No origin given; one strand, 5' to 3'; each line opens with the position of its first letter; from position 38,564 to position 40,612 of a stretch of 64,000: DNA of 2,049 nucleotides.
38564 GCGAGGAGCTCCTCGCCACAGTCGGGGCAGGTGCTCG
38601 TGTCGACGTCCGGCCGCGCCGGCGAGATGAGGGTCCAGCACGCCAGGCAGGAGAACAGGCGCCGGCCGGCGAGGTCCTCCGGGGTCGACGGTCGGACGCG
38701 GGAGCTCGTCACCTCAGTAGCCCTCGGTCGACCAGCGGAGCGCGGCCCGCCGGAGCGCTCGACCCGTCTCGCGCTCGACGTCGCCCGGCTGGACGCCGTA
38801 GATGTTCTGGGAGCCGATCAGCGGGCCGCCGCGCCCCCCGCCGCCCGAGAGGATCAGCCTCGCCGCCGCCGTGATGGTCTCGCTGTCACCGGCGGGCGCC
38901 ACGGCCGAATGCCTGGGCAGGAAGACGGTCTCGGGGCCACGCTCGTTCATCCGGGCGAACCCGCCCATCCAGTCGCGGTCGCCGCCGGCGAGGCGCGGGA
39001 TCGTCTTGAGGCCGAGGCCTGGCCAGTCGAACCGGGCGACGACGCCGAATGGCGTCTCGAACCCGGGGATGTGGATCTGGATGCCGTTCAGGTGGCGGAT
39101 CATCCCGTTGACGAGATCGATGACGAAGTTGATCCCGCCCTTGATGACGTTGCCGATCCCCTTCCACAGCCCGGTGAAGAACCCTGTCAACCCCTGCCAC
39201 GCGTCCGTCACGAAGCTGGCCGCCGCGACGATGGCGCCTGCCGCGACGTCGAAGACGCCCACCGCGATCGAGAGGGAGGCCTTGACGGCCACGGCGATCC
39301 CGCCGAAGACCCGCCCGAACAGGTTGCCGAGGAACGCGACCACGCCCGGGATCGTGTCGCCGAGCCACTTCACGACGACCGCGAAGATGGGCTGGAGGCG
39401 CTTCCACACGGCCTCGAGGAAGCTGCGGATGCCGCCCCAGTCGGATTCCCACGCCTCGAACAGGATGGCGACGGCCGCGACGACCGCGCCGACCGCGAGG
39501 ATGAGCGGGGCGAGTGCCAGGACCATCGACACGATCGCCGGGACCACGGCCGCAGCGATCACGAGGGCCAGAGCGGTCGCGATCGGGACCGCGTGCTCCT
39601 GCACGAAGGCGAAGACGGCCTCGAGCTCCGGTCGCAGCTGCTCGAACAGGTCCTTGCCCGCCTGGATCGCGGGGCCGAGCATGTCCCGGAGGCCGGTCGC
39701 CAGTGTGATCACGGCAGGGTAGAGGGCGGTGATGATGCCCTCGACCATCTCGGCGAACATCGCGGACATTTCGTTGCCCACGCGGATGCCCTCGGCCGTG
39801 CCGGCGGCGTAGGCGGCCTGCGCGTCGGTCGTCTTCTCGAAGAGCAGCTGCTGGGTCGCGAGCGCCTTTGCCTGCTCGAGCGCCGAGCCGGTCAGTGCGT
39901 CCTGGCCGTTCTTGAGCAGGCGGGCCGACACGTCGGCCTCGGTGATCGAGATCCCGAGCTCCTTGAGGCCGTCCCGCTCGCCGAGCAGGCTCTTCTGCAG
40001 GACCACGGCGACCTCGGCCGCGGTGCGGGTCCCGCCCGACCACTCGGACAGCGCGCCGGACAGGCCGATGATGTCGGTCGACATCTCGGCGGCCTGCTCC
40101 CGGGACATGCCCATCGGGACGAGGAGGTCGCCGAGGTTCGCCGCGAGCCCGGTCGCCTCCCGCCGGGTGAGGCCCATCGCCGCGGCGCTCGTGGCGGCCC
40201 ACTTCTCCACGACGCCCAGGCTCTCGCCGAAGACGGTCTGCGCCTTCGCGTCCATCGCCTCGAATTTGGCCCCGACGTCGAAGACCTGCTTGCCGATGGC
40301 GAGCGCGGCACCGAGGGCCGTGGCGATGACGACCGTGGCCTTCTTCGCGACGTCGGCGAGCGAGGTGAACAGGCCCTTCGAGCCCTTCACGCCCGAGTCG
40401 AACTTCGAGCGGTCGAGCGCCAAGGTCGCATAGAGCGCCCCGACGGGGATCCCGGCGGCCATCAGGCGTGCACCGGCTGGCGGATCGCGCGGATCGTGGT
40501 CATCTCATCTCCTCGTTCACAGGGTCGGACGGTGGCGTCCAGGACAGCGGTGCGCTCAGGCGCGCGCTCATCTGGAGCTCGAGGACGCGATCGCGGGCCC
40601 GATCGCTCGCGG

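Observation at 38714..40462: Orphan, short tape-measure-like gene inside an island that lacks every other tail/capsid gene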

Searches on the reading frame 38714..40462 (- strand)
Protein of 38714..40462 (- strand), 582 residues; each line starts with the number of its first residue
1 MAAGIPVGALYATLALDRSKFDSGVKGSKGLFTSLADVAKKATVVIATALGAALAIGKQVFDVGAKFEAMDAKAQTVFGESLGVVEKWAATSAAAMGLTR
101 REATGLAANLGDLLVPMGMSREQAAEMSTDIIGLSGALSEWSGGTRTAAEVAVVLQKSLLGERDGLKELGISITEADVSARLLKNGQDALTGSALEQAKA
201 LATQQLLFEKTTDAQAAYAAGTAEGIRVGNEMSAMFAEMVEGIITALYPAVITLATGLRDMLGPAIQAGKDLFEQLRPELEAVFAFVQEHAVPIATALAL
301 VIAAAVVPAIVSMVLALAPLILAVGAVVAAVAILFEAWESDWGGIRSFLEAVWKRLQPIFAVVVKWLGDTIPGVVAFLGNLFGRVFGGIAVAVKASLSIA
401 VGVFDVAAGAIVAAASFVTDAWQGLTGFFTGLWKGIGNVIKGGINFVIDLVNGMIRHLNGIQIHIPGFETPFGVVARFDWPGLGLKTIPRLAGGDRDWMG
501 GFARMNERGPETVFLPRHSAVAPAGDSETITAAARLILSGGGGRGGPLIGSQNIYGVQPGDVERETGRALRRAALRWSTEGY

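Call 7: search_protein_families(library=pfam, proteins=[window:38714-40462:-], max_evalue=0.01)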
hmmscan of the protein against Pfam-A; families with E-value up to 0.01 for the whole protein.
window:38714-40462:- (582 aa): 0 families

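Call 8: search_protein_families(library=phrogs, proteins=[window:38714-40462:-], max_evalue=0.01)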
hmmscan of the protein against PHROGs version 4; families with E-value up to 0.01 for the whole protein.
window:38714-40462:- (582 aa): 16 families
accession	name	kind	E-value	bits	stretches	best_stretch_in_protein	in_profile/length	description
phrog_991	-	tail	7.9e-25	87.7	1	20-516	250-874/1966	tail length tape measure protein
phrog_1535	-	tail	2.9e-18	66.5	2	238-513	746-1082/1152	tail length tape measure protein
phrog_8462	-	tail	3.6e-14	53.4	1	74-468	42-460/672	tail length tape measure protein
phrog_5493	-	tail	8.3e-10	38.6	1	30-460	473-861/1102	tail length tape measure protein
phrog_58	-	tail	4.1e-08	33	2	342-466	798-967/1544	tail length tape measure protein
phrog_8125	-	tail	1.1e-07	32.2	1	192-455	214-466/578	tail length tape measure protein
phrog_4200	-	tail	4.2e-07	29.9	1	231-460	335-570/732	tail length tape measure protein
phrog_3981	-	tail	6.9e-07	29.7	1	26-529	30-517/584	tail length tape measure protein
phrog_1272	-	tail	1.2e-06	27.6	1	281-441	618-795/1606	tail length tape measure protein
phrog_305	-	tail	3.2e-05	23.7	1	198-455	410-620/1001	tail length tape measure protein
phrog_17020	-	unknown function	8.4e-05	22.9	1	304-460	6-154/353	-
phrog_31409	-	tail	0.00056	20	1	32-205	43-218/365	tail length tape measure protein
phrog_17727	-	tail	0.00099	19.2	0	386-451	198-266/443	tail length tape measure protein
phrog_167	-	tail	0.0028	16.4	1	416-461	961-1006/1555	tail length tape measure protein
phrog_971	-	lysis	0.0062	16.2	1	339-470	620-779/1338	endolysin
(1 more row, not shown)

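Call 15: find_homologous_proteins(query=window:38714-40462:-)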
Query window:38714-40462:- (582 aa): 208 proteins with E <= 0.001 among 8000 candidates; the best 120 are listed.
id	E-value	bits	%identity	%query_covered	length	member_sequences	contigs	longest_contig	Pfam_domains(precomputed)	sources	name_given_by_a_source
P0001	0.0e+0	1231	100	100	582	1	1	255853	-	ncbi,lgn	-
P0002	3.0e-102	361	59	45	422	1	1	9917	-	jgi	jgi:hypothetical protein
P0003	7.8e-99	350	38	64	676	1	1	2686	-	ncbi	-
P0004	2.9e-93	332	42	83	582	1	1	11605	-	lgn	-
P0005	1.8e-92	329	43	81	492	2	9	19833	-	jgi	jgi:hypothetical protein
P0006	7.0e-90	321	45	76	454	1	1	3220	-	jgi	jgi:hypothetical protein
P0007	1.8e-89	319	43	82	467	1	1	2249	-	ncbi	-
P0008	4.9e-86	308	45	75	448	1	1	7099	-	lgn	-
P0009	1.1e-85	307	51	58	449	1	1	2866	-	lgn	-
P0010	2.0e-85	306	59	40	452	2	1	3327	-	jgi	jgi:hypothetical protein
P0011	2.9e-85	305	57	44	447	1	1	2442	-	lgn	-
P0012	8.4e-85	304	42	82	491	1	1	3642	-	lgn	-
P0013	2.3e-80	289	62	35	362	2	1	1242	-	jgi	-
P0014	3.9e-77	279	50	53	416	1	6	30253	-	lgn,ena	-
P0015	1.5e-76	277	40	82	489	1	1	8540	-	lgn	-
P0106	6.6e-58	215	36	100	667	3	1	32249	PF10145.15,PF20155.5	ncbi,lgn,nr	ncbi:MAG TPA: hypothetical protein VLM76_09805 [Patescibacteria group bacterium]|nr:hypothetical pro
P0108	2.7e-57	213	40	58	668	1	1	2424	PF10145.15,PF20155.5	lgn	-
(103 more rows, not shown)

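Call 16: find_encoding_contigs(protein=P0005, flank=10000, max_places=4)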
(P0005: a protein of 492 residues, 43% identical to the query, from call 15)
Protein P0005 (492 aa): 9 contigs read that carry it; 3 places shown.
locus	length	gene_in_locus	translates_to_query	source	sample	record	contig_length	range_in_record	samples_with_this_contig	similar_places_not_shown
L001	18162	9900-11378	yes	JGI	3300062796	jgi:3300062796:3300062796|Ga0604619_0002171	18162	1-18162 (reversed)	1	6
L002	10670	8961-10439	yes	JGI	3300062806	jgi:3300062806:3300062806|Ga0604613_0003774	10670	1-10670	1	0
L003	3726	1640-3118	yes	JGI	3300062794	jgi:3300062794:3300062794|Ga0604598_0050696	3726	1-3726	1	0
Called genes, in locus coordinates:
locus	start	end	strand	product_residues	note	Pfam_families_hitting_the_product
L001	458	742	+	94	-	-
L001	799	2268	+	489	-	PF20441:TerL_nuclease (weak)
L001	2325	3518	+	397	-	PF04860:Phage_portal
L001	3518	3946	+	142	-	-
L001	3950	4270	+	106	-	-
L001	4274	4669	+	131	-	-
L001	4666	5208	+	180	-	PF04586:Peptidase_S78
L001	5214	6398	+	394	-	PF05065:Phage_capsid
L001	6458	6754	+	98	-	-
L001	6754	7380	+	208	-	-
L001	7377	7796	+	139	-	-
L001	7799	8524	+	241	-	-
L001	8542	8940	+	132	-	-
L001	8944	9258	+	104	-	-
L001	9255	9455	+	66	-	-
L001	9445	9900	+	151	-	-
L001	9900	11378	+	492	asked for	-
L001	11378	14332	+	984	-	-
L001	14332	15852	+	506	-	-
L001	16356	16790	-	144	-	PF13560:HTH_31, PF01381:HTH_3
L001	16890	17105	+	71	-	PF04545:Sigma70_r4 (faint), PF01381:HTH_3 (weak)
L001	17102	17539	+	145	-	PF13392:HNH_3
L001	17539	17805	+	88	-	-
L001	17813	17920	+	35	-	-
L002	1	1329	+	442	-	?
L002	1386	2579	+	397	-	PF04860:Phage_portal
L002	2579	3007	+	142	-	-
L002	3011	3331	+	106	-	-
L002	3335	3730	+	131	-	-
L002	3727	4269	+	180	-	PF04586:Peptidase_S78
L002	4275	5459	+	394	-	PF05065:Phage_capsid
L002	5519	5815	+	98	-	-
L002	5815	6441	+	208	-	-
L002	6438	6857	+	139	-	-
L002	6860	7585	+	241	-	-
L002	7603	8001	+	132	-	-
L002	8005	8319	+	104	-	-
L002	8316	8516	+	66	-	-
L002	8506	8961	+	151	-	-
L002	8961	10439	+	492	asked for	-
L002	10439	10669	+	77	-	?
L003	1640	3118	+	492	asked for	-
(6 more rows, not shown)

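Call 17: find_encoding_contigs(protein=P0004, flank=10000, max_places=3)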
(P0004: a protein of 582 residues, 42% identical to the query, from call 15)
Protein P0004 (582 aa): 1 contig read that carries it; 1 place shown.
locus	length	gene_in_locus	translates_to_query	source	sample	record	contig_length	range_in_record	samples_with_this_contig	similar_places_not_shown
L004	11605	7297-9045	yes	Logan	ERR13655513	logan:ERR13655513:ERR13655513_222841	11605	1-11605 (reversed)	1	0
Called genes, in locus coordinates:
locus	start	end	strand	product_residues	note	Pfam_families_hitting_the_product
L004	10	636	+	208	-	-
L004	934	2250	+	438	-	PF20441:TerL_nuclease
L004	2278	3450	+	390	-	PF04860:Phage_portal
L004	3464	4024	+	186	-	PF04586:Peptidase_S78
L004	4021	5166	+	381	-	PF05065:Phage_capsid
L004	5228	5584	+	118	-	-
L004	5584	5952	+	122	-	-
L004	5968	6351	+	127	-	-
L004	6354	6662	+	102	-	-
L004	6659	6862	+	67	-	-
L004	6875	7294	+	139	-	-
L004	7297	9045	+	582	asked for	-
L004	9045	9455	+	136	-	-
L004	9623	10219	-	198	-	-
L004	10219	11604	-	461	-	?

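Call 18: find_encoding_contigs(protein=P0002, flank=10000, max_places=3)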
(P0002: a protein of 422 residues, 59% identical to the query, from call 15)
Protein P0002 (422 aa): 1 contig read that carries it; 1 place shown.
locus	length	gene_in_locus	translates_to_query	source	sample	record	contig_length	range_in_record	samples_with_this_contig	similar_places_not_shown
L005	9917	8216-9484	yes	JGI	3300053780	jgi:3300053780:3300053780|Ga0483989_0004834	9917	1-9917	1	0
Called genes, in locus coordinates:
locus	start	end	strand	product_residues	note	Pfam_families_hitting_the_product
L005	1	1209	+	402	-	?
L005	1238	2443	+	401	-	PF04860:Phage_portal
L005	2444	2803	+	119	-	-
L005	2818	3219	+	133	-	-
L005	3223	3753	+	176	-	PF04586:Peptidase_S78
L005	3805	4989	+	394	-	PF05065:Phage_capsid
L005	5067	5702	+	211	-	-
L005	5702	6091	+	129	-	-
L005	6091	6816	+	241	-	-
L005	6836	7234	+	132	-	-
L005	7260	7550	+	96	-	-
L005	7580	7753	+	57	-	-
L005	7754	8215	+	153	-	-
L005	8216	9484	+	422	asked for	-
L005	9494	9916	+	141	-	?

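Call 19: find_encoding_contigs(protein=P0001, flank=10000, max_places=3)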
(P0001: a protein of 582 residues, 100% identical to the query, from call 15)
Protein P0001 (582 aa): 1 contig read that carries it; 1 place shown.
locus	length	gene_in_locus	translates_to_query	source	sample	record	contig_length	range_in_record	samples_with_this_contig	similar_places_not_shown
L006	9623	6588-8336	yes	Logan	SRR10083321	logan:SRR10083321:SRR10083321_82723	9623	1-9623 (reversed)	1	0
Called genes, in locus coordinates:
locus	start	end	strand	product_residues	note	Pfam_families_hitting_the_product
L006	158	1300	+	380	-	PF02899:Phage_int_SAM_1 (faint), PF00589:Phage_integrase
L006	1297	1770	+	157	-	-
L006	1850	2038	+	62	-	-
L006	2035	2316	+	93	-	PF12728:HTH_17 (weak)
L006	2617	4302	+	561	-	PF13481:AAA_25, PF08279:HTH_11 (weak)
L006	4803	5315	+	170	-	-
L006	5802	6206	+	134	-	-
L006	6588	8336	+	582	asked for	-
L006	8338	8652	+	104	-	PF23455:DUF7129 (weak)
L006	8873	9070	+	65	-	-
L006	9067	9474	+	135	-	-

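Call 22: find_encoding_contigs(protein=P0106, flank=10000, max_places=3)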
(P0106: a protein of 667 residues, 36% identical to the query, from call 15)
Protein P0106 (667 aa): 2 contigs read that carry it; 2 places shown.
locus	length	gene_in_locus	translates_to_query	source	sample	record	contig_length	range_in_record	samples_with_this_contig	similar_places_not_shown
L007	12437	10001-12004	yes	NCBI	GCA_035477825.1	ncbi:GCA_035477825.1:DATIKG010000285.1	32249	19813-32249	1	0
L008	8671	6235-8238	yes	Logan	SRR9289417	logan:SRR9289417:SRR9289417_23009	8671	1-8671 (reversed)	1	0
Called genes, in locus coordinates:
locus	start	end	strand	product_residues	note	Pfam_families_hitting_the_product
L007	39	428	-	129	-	-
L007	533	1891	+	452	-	PF01555:N6_N4_Mtase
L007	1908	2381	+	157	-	PF05119:Terminase_4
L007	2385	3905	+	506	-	PF03354:TerL_ATPase, PF20441:TerL_nuclease (faint)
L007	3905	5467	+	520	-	PF05133:SPP1_portal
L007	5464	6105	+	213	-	PF06810:Phage_scaffold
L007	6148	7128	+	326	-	-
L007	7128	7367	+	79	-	-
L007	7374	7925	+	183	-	-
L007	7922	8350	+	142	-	-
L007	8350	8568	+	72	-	-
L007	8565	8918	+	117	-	-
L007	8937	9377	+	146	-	-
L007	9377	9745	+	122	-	-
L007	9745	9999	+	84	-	-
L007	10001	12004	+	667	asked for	PF10145:PhageMin_Tail, PF20155:TMP_3 (weak)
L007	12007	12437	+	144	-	?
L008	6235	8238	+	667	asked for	PF10145:PhageMin_Tail, PF20155:TMP_3 (weak)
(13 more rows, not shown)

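Call 30: find_related_loci(query=A1, collection=viral_contigs, flank=10000)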
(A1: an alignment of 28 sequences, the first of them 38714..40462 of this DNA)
Query A1 (582 aa) in viral_contigs; peptide patterns used: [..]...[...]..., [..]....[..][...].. (x = any residue, [..] = any of these).
334 stretches matched a pattern; 319 encode a relative of the query (tblastn E <= 1e-3); the best 80 are kept; 80 distinct loci.
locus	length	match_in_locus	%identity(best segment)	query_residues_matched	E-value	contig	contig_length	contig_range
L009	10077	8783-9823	45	17-352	2e-73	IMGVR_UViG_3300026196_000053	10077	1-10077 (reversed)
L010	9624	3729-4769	45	17-352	2e-73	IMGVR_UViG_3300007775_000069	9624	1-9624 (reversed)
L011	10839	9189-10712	36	17-523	2e-70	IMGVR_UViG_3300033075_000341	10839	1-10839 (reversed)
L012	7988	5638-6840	37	59-454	3e-69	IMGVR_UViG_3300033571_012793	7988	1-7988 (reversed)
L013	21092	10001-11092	39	21-441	2e-69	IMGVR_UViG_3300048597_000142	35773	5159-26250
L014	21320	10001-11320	39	23-441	8e-68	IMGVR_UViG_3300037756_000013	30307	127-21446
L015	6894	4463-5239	53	62-307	2e-67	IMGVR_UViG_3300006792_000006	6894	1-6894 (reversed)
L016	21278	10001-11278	36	56-454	3e-67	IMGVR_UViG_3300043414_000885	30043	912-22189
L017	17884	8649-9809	41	52-441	3e-67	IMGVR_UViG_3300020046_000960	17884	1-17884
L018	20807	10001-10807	51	67-331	2e-66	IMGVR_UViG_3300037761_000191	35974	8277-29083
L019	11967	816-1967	37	59-491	8e-66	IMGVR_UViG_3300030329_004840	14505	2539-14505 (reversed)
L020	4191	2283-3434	37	59-491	5e-66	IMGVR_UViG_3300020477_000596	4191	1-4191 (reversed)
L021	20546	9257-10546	40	67-463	9e-66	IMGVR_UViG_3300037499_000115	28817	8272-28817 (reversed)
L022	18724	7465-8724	37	30-450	1e-65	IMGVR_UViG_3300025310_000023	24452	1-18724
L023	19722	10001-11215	37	35-479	2e-65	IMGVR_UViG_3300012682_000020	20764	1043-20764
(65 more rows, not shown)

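Call 49: search_protein_families(library=phrogs, proteins=[L007:12007-12437:+, L004:9045-9455:+], max_evalue=0.05)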
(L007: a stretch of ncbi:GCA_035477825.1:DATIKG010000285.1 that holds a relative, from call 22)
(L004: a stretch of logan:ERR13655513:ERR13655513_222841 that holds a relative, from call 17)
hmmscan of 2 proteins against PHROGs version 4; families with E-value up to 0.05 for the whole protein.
L007:12007-12437:+ (143 aa): 1 family
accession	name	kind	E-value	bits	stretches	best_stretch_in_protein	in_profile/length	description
phrog_106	-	tail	9e-07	29.4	1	2-96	38-136/329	minor tail protein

L004:9045-9455:+ (136 aa): 3 families
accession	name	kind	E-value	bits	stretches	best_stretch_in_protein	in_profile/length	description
phrog_10528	-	tail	4.6e-09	37.4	1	15-134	22-141/142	major tail protein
phrog_1407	-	tail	1.9e-08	35.2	1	19-135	48-166/258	major tail protein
phrog_9522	-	tail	2.1e-07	31.5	1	3-132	5-131/241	major tail protein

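Call 50: search_protein_families(library=padloc, proteins=[window:38714-40462:-], max_evalue=0.01)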
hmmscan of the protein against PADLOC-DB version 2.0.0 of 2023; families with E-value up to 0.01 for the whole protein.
window:38714-40462:- (582 aa): 0 families
